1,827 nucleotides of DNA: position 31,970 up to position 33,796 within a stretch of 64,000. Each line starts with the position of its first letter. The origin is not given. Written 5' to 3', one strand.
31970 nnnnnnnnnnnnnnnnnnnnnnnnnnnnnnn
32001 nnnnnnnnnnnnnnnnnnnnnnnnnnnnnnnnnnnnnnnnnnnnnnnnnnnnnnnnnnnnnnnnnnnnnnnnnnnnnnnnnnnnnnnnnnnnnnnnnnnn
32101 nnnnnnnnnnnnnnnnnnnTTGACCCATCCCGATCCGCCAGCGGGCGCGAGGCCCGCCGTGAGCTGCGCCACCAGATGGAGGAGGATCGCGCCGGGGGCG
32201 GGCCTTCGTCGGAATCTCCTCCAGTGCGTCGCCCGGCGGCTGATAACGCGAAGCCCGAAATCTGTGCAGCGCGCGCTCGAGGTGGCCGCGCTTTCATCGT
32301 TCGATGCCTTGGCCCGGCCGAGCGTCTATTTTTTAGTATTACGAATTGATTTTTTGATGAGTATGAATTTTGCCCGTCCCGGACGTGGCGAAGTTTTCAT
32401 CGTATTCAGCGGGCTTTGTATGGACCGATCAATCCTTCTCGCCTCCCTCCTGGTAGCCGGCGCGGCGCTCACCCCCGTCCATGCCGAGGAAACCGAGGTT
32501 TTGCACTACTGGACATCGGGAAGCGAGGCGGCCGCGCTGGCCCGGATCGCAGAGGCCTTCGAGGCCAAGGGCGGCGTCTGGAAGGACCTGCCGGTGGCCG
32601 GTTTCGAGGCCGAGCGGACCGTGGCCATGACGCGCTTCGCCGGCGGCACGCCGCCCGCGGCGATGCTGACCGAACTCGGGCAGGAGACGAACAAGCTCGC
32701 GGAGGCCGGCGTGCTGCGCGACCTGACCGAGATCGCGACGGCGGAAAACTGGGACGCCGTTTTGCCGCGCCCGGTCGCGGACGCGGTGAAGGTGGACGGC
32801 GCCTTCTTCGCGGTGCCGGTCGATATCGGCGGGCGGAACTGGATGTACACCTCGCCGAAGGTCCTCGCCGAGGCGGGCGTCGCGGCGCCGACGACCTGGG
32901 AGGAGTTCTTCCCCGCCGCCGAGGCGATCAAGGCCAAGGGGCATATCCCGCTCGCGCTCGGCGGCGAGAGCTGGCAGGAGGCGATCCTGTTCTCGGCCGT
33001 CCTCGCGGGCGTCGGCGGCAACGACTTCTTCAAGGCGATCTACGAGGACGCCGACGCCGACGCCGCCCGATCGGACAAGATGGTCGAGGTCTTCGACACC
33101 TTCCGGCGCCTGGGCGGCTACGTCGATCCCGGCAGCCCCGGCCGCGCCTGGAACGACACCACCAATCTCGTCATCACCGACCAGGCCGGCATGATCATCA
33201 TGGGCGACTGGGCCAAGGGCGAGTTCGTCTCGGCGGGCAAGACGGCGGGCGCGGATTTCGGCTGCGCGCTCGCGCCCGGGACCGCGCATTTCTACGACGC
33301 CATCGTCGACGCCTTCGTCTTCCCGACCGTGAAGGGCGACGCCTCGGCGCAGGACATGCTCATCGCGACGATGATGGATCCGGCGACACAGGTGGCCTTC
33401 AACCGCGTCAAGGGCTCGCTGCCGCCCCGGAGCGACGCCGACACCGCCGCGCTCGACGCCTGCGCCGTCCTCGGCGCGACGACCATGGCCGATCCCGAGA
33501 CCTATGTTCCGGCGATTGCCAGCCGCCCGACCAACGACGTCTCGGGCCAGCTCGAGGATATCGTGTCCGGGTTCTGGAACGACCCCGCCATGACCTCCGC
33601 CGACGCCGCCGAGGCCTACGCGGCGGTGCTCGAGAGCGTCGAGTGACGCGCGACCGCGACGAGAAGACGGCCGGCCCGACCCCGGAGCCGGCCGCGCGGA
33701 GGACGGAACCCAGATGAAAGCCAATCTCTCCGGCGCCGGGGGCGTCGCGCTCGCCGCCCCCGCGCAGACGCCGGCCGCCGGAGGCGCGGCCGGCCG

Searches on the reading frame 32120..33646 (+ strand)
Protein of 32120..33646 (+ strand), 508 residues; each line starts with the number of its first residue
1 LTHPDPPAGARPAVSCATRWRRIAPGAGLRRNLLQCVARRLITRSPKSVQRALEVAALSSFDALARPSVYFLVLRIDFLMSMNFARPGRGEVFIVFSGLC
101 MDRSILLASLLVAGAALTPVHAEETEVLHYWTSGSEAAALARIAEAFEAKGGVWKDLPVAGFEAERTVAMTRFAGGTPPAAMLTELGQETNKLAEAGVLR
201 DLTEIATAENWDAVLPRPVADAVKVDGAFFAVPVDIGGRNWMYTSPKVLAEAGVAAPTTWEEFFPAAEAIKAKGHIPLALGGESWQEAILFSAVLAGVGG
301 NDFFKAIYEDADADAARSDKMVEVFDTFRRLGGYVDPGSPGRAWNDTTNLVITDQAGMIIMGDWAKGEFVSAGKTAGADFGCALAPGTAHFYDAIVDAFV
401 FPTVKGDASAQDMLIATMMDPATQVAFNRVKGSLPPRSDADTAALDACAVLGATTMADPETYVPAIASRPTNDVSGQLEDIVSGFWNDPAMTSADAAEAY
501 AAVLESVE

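Call 78: search_protein_families(library=pfam, max_evalue=0.00001, proteins=[window:32120-33646:+])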
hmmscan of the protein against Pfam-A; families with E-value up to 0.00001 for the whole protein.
window:32120-33646:+ (508 aa): 2 families
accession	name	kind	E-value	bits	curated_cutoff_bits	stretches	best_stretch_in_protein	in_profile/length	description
PF01547.30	SBP_bac_1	-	2.3e-23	84.1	26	1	135-387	3-270/307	Bacterial extracellular solute-binding protein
PF13416.11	SBP_bac_8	-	3.5e-19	70.1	27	1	165-442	24-267/279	Bacterial extracellular solute-binding protein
